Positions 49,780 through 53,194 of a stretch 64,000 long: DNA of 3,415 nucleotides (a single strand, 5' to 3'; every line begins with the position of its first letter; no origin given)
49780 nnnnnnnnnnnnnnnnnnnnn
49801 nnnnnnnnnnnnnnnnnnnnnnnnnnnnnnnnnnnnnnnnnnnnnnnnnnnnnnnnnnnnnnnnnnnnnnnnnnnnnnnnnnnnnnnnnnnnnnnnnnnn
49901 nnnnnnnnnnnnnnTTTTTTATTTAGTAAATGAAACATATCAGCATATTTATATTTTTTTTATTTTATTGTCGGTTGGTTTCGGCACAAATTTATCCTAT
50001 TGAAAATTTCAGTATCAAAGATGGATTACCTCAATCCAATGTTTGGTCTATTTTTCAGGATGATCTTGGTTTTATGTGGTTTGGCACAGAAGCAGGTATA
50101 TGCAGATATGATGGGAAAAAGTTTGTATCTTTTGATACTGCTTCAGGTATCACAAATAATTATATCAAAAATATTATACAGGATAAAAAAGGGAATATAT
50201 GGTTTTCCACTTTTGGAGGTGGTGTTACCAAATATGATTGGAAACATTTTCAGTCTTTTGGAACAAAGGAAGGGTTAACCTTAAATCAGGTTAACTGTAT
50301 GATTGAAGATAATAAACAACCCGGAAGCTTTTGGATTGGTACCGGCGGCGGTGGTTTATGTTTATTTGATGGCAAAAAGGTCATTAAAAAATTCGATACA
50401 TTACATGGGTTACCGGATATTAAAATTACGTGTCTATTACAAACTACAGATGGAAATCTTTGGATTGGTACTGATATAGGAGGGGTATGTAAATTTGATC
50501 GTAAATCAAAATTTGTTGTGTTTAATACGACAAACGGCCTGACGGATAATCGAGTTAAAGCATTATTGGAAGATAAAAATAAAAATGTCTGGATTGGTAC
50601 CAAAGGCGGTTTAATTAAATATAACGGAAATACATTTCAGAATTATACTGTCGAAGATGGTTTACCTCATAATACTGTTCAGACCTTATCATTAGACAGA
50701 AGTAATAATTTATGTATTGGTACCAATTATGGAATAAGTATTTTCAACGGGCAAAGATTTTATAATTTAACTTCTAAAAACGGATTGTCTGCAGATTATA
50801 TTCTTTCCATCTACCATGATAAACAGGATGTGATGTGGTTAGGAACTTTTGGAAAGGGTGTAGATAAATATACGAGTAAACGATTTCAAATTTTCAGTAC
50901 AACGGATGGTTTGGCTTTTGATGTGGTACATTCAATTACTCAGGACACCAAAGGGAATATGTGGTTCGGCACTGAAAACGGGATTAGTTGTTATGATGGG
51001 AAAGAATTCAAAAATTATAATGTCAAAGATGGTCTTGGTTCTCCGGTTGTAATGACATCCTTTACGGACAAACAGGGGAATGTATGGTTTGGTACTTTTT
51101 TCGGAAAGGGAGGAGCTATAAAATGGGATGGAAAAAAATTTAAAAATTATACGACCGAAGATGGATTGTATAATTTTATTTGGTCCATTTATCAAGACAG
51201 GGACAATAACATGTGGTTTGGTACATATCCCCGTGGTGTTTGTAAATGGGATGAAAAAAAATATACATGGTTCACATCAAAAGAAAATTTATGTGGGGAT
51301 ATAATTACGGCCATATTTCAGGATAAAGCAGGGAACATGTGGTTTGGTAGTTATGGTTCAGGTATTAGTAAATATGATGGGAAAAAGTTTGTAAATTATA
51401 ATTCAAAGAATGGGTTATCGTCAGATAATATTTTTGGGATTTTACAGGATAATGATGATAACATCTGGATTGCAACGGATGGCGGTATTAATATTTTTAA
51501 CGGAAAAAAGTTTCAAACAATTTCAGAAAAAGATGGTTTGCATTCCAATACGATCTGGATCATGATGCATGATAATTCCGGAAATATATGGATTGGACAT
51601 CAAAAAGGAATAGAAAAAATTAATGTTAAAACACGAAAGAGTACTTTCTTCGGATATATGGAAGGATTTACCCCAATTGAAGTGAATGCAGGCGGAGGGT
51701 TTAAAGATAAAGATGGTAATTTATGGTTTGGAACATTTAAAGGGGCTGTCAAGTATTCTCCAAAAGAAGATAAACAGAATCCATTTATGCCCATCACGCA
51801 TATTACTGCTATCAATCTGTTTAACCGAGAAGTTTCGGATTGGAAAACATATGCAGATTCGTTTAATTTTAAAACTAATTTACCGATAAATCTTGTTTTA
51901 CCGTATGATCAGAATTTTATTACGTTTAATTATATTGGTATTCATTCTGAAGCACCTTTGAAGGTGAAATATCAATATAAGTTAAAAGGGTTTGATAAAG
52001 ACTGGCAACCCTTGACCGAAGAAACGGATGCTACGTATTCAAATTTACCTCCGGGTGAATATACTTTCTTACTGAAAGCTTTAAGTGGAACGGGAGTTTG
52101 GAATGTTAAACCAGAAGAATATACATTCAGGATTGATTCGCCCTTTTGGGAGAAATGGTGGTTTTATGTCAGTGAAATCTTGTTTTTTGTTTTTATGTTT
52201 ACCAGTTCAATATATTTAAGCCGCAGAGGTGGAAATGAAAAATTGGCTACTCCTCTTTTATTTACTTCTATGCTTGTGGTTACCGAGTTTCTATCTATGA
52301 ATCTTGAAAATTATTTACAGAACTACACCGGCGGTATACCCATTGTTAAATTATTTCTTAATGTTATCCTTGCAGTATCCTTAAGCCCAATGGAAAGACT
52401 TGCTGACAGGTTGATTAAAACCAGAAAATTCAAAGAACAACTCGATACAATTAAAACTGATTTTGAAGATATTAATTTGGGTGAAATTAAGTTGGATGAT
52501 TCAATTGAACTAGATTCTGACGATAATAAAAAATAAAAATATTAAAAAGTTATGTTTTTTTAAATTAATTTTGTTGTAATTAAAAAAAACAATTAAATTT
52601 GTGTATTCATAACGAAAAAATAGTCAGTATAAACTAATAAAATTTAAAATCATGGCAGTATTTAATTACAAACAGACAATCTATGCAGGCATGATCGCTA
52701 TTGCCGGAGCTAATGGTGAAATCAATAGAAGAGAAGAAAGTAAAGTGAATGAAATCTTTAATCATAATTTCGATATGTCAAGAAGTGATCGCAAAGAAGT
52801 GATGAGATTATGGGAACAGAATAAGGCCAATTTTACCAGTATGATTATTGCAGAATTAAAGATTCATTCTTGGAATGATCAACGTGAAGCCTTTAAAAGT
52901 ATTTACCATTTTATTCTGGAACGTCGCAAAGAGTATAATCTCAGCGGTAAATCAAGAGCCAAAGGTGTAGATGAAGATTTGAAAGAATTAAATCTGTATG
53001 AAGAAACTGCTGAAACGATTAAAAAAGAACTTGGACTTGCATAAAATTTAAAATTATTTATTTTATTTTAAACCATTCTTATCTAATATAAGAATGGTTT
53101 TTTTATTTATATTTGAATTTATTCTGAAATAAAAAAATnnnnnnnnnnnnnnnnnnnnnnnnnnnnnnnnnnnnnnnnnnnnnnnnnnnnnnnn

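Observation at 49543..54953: Co-directional block interleaving three TerB-like domains with two periplasmic ligand-binding proteins that lack classical outputs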

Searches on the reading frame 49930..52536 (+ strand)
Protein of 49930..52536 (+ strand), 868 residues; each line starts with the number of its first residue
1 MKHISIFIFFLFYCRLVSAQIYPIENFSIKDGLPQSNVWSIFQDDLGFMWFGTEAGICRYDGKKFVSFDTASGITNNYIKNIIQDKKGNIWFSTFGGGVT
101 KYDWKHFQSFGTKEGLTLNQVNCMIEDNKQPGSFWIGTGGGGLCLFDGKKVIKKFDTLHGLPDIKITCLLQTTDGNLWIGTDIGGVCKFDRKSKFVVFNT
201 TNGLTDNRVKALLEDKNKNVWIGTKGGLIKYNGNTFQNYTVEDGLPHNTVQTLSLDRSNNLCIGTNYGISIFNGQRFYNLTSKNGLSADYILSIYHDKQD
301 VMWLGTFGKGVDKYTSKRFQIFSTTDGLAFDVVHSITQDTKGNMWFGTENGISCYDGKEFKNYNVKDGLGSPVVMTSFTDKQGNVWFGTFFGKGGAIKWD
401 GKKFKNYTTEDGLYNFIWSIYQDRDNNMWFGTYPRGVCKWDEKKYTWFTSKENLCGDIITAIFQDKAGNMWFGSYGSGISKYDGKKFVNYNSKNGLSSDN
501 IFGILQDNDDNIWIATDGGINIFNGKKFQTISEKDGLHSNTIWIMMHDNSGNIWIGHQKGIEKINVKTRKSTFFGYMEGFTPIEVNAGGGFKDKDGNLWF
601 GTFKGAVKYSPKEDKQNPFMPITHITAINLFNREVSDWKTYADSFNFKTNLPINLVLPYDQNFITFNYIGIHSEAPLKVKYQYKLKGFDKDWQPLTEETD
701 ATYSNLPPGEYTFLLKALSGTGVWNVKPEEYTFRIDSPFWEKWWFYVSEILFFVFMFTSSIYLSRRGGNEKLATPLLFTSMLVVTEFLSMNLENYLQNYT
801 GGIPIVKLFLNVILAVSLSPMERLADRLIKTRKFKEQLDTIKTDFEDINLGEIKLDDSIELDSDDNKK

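Call 3: search_protein_families(library=pfam, proteins=[window:49930-52536:+], max_evalue=1)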
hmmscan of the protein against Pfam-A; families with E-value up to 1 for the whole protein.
window:49930-52536:+ (868 aa): 7 families
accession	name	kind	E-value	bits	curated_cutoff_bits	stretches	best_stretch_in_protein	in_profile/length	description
PF07494.17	Reg_prop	-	2.8e-64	205.2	20.4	12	414-433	4-23/24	Two component regulator propeller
PF07495.19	Y_Y_Y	-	1.3e-15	57.5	26.6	1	676-735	5-64/65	Y_Y_Y domain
PF23748.1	Beta-prop_LRRK2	-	1.1e-06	28.3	26.9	1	204-229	271-296/359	LRRK2 beta propeller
PF23409.1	Beta-prop_EML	-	0.027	14.4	88.2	1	150-266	142-260/267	Echinoderm microtubule-associated protein first beta-propeller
PF13154.11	DUF3991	-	0.17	12.8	24.5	0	420-445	23-50/74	Protein of unknown function (DUF3991)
PF24796.1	WDR55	-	0.2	11.1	200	1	438-561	119-244/296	WDR55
PF24565.1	Ned1_M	-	0.29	11.4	27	0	539-560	69-90/100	Nuclear elongation and deformation protein 1-like, middle domain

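Call 4: search_protein_families(library=ncbifam, proteins=[window:49930-52536:+], max_evalue=1)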
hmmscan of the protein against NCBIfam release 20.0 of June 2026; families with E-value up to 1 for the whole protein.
window:49930-52536:+ (868 aa): 2 families
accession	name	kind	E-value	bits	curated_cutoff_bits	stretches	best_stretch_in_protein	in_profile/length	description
NF052228.1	T9SS_PorZ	equivalog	1.9e-17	63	260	3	170-232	486-557/757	type IX secretion system anionic LPS delivery protein PorZ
NF040569.1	DUF2007_rel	subfamily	0.076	13.3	55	0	520-554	10-45/74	DUF2007-related protein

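Call 21: find_encoding_contigs(protein=window:49930-52536:+, flank=10000, max_places=4)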
Protein window:49930-52536:+ (868 aa): no gene with exactly this product is on record in the collection.

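Call 40: search_protein_families(library=padloc, proteins=[window:49930-52536:+], max_evalue=0.1)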
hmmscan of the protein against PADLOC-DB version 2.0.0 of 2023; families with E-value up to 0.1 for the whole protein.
window:49930-52536:+ (868 aa): 0 families

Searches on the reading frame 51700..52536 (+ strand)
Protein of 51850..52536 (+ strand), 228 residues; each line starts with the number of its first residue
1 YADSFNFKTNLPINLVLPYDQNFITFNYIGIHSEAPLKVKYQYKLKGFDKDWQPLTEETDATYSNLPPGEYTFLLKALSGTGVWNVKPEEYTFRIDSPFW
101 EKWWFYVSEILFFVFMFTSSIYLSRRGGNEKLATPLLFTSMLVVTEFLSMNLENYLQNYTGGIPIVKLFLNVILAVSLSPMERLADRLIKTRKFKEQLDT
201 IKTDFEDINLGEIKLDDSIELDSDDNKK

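Call 18: find_homologous_proteins(query=window:51850-52536:+, max_evalue=0.001)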
Query window:51850-52536:+ (228 aa): 2 proteins with E <= 0.001 among 120 candidates.
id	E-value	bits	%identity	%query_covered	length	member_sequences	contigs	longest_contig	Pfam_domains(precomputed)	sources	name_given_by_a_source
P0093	3.5e-51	192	46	79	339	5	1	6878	PF07495.20,PF07494.18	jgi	jgi:hypothetical protein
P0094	6.8e-37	145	41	76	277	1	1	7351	PF07495.20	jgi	jgi:hypothetical protein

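Call 19: find_encoding_contigs(protein=P0093, flank=8000, max_places=3)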
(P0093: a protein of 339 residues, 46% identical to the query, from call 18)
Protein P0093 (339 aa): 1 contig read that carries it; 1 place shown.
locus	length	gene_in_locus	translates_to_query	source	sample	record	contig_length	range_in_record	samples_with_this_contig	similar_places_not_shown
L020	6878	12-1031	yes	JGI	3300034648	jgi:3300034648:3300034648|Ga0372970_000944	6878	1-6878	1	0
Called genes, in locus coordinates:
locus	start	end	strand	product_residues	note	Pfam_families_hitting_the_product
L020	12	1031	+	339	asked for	PF07494:Reg_prop (faint), PF07495:Y_Y_Y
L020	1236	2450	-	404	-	PF19572:PorV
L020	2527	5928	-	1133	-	PF01364:Peptidase_C25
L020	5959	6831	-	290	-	PF02470:MlaD, PF28544:Helical_needle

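Call 20: find_encoding_contigs(protein=P0094, flank=8000, max_places=3)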
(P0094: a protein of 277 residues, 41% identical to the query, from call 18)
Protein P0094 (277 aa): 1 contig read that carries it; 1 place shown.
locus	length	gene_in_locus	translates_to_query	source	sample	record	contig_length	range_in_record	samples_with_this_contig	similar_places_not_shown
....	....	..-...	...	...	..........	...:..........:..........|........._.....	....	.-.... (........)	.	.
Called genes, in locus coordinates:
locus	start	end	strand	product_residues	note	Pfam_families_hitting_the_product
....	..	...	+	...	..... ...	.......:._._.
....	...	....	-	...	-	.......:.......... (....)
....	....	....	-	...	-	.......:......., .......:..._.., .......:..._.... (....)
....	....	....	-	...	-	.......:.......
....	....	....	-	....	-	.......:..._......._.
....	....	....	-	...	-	-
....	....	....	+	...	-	?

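Call 25: find_related_loci(query=A3, collection=metagenome_contigs, flank=10000)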
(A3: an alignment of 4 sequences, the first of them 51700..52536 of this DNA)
Query A3 (278 aa) in metagenome_contigs; peptide patterns used: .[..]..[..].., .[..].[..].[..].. (x = any residue, [..] = any of these).
600 stretches matched a pattern (row limit reached: there are more); 498 encode a relative of the query (tblastn E <= 1e-3); the best 80 are kept; 80 distinct loci.
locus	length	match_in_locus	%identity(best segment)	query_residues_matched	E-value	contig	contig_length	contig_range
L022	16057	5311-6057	44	1-243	3e-69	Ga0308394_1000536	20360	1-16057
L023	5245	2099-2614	49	1-176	7e-54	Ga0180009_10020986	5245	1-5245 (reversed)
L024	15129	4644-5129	48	1-163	4e-48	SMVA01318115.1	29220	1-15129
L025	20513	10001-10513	39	1-171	6e-45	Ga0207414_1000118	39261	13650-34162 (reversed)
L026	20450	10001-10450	46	3-165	2e-42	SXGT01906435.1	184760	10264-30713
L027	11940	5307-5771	42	2-157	2e-42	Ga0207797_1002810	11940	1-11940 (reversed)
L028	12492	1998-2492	44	2-167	3e-42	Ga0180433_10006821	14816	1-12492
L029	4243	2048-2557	42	1-172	3e-41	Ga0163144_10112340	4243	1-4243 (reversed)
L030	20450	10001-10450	45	3-165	2e-40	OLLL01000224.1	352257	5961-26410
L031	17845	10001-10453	43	3-166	2e-39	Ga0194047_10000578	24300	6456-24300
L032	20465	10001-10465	44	3-167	2e-39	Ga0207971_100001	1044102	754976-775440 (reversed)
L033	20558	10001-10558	38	2-204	4e-39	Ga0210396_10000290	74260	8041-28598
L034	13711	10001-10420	40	3-157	1e-30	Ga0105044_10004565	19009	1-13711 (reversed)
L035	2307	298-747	37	104-252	9e-31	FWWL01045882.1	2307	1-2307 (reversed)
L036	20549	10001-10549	35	4-172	4e-29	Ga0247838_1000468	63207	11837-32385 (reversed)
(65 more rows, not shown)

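Call 57: search_protein_families(library=pfam, proteins=[L022:3164-3535:+], max_evalue=1)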
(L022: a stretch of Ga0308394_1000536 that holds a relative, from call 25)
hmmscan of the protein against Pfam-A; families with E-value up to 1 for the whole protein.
L022:3164-3535:+ (124 aa): 60 families (the best 25 are shown)
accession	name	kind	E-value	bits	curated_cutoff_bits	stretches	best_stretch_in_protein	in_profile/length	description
PF10238.14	Eapp_C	-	0.0021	18.7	25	1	11-105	33-125/134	E2F-associated phosphoprotein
PF25450.1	Rab11-FIP3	-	0.0025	18.5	31.9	2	24-80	56-112/125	Rab11-FIP3-like domain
PF19220.6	Rod_CreS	-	0.0027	17.3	100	2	73-112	289-328/359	Crescentin, rod domain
PF10046.14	BLOC1_2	-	0.0035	18.1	33.4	1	49-102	26-79/96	Biogenesis of lysosome-related organelles complex-1 subunit 2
PF23203.1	KIF21A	-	0.0038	17.4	28.5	1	37-102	21-90/161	KIF21A-like domain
PF17675.6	APG6_N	-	0.0046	17.8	45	1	44-104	10-76/132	Apg6 coiled-coil region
PF15035.11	Rootletin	-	0.0078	16.7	36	2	47-74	94-121/188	Ciliary rootlet component, centrosome cohesion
PF02403.27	Seryl_tRNA_N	-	0.008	16.9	28.2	1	25-104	16-97/108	Seryl-tRNA synthetase N-terminal domain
PF16339.10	DUF4969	-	0.0087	16.9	31.4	1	5-39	9-42/79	Domain of unknown function (DUF4969)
PF11855.13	DUF3375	-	0.012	14.9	28.6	1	64-110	123-167/474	Protein of unknown function (DUF3375)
PF01166.23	TSC22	-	0.013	16.1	30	1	81-104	14-37/57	TSC-22/dip/bun family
PF14282.11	FlxA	-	0.017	15.7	26.3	1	48-120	15-87/101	FlxA-like protein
PF03580.19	Herpes_UL14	-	0.02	15.6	25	1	14-116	37-137/146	Herpesvirus UL14-like protein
PF04977.20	DivIC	-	0.024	14.9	28.9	1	75-104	18-47/80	Septum formation initiator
PF13870.11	CCDC113_CCDC96_CC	-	0.029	14.6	31.6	0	22-103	84-174/177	CCDC113/CCDC96, coiled-coil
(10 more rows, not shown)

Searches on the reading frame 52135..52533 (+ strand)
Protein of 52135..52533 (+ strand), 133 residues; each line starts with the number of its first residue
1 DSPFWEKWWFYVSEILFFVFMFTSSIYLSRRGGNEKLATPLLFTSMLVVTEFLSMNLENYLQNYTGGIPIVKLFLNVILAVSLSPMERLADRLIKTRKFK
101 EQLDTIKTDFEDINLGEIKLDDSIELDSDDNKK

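Call 9: search_protein_families(library=pfam, proteins=[window:52135-52533:+], max_evalue=10)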
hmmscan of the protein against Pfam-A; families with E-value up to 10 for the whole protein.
seq(133 aa): 1 family
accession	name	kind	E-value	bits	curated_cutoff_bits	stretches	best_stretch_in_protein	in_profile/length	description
PF25810.1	TMEM218_N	-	0.17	12.4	27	1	16-53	17-54/60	Transmembrane protein 218, N-terminal domain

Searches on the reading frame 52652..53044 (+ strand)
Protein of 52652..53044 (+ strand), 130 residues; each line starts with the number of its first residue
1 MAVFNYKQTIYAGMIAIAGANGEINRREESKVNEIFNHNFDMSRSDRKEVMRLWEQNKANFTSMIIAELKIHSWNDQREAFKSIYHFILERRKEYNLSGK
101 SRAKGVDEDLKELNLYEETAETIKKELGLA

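Call 3: search_protein_families(library=pfam, proteins=[window:52652-53044:+], max_evalue=1)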
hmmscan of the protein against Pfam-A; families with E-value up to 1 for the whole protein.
window:52652-53044:+ (130 aa): 3 families
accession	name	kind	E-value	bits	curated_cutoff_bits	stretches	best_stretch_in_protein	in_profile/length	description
PF05099.18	TerB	-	3.2e-05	24.6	24.4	1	10-69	4-63/118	Tellurite resistance protein TerB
PF18596.6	Sld7_C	-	0.025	15.1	23.2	1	55-89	2-42/77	Sld7 C-terminal domain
PF04391.17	DUF533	-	0.054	13.5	29.6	1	7-37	70-100/178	Protein of unknown function (DUF533)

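Call 4: search_protein_families(library=ncbifam, proteins=[window:52652-53044:+], max_evalue=1)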
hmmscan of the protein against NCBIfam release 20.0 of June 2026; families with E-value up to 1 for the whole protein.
window:52652-53044:+ (130 aa): 0 families

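Call 40: search_protein_families(library=padloc, proteins=[window:52652-53044:+], max_evalue=0.1)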
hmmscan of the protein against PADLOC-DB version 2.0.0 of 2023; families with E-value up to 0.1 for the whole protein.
window:52652-53044:+ (130 aa): 1 family
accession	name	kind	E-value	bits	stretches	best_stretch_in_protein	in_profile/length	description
PDLC01410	Cas56g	-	0.025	12.1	1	46-120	291-367/431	CAS-I-U; effector_G5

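Call 82: predict_structure(protein=window:52652-53041:+)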
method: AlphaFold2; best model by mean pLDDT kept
length: 130 residues; sequences in the alignment: 1
mean_pLDDT: 88.7   pTM: 0.84
mean pLDDT of the five models: 88.7, 72.8, 67.4, 50.8, 41.8
residues with pLDDT >= 90: 95; 70-90: 22; 50-70: 13; < 50: 0
segments of 3 or more residues with pLDDT < 50: none
pLDDT, mean of each block of 10 residues (from residue 1): 85 95 91 93 94 95 94 93 93 70 66 91 92
secondary structure, 60 per line:
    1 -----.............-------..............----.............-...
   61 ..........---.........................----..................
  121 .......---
elements in order: H6-18 H26-39 H44-56 H58-70 H74-98 H103-127

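Call 85: fold_search(model_id=the predicted structure, library=pdb)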
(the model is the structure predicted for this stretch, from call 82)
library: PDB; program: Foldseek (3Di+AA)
matches with E <= 10: 166; with E <= 0.001: 0
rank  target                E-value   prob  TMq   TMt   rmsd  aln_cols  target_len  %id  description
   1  1fio                  9.3e-01  0.15  0.29  0.22  10.1       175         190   11  CRYSTAL STRUCTURE OF YEAST T-SNARE PROTEIN SSO1 (released 2000-10-11)
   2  2ib0_A                9.3e-01  0.13  0.24  0.22  14.8       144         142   10  Crystal structure of a conserved hypothetical protein, rv2844, from Mycobacterium tuberculosis (released 2006-09-26)
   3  2yw7_G                1.3e+00  0.18  0.32  0.30  15.3       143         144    8  Crystal structure of C-terminal deletion mutant of Mycobacterium smegmatis Dps (released 2007-07-17)
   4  9ese_B                1.3e+00  0.18  0.33  0.16   9.3       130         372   12  Holo IDO with a bound inhibitor (released 2025-03-05)
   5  9qq5_E                1.4e+00  0.10  0.24  0.23  14.8       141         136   11  Mini-bacterioferritin from Candidatus Methanoperedens species BLZ2 in a partially oxidized state (released 2026-04-01)
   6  5bpz                  1.6e+00  0.10  0.23  0.22  13.8       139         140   16  Atomic-resolution structures of the APC/C subunits Apc4 and the Apc5 N-terminal domain (released 2015-09-02)
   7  4oyd_B                1.6e+00  0.06  0.20  0.21  16.7       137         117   15  Crystal structure of a computationally designed inhibitor of an Epstein-Barr viral Bcl-2 protein (released 2014-07-09)
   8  2yw7_H                1.7e+00  0.14  0.32  0.29  15.5       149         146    9  Crystal structure of C-terminal deletion mutant of Mycobacterium smegmatis Dps (released 2007-07-17)
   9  6z0c_D                1.8e+00  0.08  0.24  0.18  13.3       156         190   10  Structure of in silico modelled artificial Maquette-3 protein (released 2021-03-17)
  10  3lhp_S                2.0e+00  0.18  0.32  0.35  14.1       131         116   10  Crystal structure of HIV epitope-scaffold 4E10_D0_1ISEA_004_N 4E10 Fv complex (released 2010-09-22)
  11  2yjk_G                2.4e+00  0.08  0.26  0.23  15.8       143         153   12  Structure of Dps from MICROBACTERIUM ARBORESCENS in the high iron form (released 2011-06-01)
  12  4ogp_A                2.4e+00  0.06  0.23  0.13  15.6       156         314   15  Structure of C-terminal domain from S. cerevisiae Pat1 decapping activator (Space group : P21) (released 2014-10-08)
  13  2h5n_C                2.5e+00  0.47  0.52  0.54   6.4       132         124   13  Crystal Structure of Protein of Unknown Function PG1108 from Porphyromonas gingivalis W83 (released 2006-07-25)
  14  6lkp_C                2.5e+00  0.09  0.28  0.23  16.2       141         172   13  Crystal structure of Dps1 from the thermophilic non-heterocystous filamentous cyanobacterium Thermoleptolyngbya sp. O- (released 2020-03-25)
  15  1nig                  2.5e+00  0.04  0.19  0.18  13.9       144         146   12  2.0 A Structure of Protein of Unknown Function from Thermoplasma acidophilum (released 2003-07-15)
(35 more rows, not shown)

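Call 97: search_dna_similar(query=window:52652-53041:+, collection=plasmids, mode=protein, max_evalue=0.001, max_rows=15)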
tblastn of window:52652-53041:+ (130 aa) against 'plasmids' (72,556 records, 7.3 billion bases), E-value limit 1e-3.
No match.
